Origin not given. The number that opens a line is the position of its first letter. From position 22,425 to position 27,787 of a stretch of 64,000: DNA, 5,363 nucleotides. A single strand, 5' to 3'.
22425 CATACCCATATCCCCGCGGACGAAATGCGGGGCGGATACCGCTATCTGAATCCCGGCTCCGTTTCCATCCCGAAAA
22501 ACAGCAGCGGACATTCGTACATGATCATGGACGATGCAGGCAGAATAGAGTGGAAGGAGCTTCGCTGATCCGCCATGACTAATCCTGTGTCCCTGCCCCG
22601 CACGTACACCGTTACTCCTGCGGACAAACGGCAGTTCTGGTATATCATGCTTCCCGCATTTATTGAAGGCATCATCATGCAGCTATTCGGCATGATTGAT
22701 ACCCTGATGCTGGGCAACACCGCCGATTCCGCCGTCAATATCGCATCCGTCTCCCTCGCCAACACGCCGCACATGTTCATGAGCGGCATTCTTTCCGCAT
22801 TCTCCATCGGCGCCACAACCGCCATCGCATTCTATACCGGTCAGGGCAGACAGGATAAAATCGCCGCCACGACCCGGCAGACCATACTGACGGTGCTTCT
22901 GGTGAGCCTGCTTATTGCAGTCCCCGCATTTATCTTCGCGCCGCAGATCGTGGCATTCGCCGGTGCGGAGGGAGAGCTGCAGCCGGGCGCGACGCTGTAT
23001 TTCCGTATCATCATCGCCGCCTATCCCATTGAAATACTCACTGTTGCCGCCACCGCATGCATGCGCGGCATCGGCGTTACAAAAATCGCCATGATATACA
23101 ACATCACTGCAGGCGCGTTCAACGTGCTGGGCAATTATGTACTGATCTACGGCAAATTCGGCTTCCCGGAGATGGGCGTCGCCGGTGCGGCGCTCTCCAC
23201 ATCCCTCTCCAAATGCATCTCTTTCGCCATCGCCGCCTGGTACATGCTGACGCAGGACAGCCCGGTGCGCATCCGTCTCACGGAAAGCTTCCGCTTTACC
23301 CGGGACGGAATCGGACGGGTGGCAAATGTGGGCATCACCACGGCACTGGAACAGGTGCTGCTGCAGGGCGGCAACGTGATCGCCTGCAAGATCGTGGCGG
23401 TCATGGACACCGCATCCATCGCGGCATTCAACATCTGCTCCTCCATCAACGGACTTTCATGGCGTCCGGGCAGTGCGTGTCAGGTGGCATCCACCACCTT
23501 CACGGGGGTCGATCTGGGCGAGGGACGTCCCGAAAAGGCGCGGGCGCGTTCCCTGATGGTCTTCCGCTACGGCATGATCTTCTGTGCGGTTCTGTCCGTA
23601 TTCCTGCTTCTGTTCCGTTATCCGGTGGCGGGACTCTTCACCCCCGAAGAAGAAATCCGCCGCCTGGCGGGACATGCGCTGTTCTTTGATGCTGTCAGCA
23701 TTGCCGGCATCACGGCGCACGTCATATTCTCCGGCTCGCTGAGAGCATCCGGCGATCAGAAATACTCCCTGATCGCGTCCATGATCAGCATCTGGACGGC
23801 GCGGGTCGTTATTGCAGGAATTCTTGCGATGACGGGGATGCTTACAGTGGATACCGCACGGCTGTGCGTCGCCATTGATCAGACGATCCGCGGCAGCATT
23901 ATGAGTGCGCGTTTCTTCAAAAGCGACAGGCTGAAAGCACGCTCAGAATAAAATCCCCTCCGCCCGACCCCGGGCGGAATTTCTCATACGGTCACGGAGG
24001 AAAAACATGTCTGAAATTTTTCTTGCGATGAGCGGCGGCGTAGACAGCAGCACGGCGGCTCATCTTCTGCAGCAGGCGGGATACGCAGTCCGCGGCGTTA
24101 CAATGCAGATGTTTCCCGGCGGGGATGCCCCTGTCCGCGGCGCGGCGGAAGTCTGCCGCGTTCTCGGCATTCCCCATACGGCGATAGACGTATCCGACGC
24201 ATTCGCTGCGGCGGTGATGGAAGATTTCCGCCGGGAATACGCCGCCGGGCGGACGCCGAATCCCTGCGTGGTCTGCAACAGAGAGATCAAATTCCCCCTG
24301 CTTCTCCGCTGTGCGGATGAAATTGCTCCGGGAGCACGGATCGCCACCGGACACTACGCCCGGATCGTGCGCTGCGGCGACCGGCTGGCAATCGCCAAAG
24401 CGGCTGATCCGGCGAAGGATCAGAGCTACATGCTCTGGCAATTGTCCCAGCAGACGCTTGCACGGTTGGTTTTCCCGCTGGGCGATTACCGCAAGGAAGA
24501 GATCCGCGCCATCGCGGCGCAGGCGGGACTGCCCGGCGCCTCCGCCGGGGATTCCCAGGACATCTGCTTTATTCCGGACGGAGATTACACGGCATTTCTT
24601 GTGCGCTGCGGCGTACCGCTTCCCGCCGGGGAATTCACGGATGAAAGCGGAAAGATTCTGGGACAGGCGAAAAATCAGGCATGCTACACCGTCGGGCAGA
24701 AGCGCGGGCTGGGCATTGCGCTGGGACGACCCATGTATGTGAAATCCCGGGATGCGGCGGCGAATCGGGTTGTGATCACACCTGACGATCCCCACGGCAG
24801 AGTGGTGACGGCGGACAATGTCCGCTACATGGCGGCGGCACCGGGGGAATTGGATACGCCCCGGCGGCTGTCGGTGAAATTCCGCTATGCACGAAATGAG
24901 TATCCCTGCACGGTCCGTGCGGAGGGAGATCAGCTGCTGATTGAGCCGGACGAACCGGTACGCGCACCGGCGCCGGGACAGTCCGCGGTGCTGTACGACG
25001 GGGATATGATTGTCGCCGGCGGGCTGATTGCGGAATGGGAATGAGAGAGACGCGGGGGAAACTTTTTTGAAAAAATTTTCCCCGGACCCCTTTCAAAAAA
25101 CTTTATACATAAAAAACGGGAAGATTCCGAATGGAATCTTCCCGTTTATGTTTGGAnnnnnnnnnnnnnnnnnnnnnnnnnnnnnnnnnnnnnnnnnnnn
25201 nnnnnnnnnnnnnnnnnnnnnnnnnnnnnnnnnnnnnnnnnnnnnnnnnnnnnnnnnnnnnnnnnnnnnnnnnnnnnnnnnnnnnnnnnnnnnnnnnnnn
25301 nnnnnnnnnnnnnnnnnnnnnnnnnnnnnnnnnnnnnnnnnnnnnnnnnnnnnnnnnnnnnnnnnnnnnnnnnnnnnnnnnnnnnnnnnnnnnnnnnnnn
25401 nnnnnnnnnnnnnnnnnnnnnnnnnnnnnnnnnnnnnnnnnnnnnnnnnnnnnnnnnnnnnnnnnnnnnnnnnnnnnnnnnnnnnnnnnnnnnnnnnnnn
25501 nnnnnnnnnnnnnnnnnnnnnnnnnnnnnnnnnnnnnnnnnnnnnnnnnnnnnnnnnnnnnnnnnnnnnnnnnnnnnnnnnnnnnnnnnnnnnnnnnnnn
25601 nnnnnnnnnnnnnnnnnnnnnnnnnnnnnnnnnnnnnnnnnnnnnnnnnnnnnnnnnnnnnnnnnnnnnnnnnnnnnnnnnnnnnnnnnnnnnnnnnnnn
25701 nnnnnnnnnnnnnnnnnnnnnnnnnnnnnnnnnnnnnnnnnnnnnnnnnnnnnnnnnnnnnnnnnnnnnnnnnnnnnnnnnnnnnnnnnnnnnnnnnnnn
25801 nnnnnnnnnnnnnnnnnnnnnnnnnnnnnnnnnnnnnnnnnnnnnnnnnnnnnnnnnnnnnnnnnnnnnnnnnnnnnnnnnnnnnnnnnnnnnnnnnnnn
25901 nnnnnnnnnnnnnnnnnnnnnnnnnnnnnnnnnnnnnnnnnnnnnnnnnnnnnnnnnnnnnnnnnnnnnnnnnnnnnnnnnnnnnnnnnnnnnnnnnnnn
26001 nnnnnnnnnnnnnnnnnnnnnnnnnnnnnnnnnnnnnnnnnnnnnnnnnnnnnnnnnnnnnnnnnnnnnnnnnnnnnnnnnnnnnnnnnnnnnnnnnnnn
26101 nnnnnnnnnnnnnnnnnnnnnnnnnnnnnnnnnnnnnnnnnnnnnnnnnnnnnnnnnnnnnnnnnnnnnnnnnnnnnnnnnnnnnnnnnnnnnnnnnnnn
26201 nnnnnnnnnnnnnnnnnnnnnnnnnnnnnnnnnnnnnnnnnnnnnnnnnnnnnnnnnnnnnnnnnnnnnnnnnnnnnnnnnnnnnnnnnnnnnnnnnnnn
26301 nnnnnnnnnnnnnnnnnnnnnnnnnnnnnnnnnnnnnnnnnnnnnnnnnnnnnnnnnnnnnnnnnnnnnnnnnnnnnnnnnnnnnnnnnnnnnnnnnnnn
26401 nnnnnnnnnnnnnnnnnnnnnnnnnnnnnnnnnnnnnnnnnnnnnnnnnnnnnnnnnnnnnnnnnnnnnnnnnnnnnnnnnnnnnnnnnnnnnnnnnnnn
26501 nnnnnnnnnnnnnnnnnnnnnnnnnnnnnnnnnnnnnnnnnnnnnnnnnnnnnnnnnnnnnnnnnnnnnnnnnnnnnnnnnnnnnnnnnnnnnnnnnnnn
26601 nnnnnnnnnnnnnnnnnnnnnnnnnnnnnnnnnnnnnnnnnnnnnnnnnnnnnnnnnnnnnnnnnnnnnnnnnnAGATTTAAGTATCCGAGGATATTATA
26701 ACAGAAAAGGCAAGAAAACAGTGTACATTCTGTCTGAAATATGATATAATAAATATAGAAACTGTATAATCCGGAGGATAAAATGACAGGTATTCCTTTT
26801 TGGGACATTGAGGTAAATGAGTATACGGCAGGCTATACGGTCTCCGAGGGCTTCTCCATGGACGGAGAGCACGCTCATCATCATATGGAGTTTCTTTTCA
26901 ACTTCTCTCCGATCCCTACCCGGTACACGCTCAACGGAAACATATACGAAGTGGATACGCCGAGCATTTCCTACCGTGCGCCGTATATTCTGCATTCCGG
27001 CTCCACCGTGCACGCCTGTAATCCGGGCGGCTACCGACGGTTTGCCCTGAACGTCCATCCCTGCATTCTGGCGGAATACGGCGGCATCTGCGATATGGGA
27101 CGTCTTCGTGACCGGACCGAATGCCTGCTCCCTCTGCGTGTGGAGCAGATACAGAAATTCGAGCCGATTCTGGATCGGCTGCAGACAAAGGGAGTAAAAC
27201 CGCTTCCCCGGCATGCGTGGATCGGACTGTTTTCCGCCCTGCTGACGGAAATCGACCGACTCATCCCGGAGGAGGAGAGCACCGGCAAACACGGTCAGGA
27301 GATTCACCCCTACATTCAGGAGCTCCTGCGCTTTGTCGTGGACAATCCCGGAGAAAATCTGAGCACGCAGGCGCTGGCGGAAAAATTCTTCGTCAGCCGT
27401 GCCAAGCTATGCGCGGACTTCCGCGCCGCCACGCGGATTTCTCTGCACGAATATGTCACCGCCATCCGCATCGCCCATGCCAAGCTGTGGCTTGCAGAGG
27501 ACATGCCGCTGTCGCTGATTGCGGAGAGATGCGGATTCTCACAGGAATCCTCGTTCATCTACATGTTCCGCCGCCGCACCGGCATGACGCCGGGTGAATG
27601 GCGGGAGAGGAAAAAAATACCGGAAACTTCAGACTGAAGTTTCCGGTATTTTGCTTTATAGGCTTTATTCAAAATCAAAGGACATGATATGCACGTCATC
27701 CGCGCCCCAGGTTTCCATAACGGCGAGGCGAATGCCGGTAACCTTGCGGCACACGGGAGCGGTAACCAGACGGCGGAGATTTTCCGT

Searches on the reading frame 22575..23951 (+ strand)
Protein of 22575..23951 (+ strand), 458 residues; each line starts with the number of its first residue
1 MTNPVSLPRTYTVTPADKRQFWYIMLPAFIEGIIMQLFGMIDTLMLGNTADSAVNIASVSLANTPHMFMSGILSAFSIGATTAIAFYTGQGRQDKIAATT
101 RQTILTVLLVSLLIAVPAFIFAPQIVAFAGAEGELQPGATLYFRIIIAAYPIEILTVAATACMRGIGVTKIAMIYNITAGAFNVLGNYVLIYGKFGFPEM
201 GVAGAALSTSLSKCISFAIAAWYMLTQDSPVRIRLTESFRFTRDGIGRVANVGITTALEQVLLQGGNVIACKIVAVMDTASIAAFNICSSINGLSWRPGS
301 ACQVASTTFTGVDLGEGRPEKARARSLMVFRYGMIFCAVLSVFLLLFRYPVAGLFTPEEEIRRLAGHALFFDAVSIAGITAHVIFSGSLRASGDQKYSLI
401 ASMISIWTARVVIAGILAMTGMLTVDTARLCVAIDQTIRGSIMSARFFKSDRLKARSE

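Call 6: search_protein_families(library=pfam, proteins=[window:22575-23951:+], max_evalue=0.001)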
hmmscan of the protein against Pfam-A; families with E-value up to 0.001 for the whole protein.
window:22575-23951:+ (458 aa): 2 families
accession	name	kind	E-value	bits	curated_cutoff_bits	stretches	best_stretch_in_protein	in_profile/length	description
PF01554.23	MatE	-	2.9e-43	147.8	24.9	2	27-189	1-161/161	MatE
PF03023.19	MurJ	-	3.9e-06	26.2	27.4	1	15-228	193-403/451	Lipid II flippase MurJ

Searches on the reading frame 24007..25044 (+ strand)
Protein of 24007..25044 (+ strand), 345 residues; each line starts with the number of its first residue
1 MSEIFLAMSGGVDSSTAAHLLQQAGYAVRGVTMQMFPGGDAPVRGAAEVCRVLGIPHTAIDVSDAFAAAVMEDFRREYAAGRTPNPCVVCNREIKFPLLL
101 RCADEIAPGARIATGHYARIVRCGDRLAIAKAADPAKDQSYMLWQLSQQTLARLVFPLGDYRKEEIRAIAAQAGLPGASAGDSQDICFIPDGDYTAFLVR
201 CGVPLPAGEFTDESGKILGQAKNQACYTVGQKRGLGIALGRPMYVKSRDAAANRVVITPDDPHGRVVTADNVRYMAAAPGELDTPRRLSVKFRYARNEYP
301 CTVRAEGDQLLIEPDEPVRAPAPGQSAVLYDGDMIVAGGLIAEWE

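Call 7: search_protein_families(library=pfam, proteins=[window:24007-25044:+], max_evalue=0.001)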
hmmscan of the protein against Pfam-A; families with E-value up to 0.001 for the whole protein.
window:24007-25044:+ (345 aa): 7 families
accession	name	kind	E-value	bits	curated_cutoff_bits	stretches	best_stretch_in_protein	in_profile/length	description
PF03054.22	tRNA_Me_trans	-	3.1e-60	203.7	20.6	1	3-190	2-201/202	tRNA methyl transferase HUP domain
PF20258.4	tRNA_Me_trans_C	-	5.4e-14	52.7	20.6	1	267-341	4-77/77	Aminomethyltransferase beta-barrel domain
PF20259.3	tRNA_Me_trans_M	-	7.5e-10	38.7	27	1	207-258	12-65/66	tRNA methyl transferase PRC-barrel domain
PF02540.23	NAD_synthase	-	8e-05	22.3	21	1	3-69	20-88/242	NAD synthase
PF00733.27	Asn_synthase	-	9.7e-05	22.6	21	1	8-74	24-91/354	Asparagine synthase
PF06508.19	QueC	-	0.00012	22.2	22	1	6-63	4-61/210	Queuosine biosynthesis protein QueC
PF24167.1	DUF7411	-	0.00019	21.5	28.7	1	4-73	3-69/194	Family of unknown function (DUF7411)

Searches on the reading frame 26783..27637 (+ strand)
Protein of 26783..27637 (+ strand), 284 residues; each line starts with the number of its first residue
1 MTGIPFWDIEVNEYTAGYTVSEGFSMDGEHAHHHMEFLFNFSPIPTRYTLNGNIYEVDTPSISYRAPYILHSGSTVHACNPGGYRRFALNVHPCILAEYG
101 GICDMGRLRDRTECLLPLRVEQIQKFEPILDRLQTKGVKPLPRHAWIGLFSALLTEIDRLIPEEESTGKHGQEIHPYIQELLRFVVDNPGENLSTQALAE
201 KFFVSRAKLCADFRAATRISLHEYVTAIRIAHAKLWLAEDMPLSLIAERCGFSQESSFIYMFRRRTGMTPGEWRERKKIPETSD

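Call 7: search_protein_families(library=pfam, proteins=[window:26783-27637:+], max_evalue=0.001)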
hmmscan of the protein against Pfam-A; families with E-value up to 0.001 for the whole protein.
window:26783-27637:+ (284 aa): 2 families
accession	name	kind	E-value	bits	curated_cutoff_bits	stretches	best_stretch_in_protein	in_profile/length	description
PF12833.13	HTH_18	-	1.4e-21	77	33.6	1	198-276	1-80/80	Helix-turn-helix domain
PF00165.29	HTH_AraC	-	4e-07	30.4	26.6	1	240-274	8-41/42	Bacterial regulatory helix-turn-helix proteins, AraC family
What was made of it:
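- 26783..27637 (+): AraC-family regulator divergent from SBP2 (cupin-like N-terminal domain, no TM segment). HTH_18/HTH_AraC (call 7).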
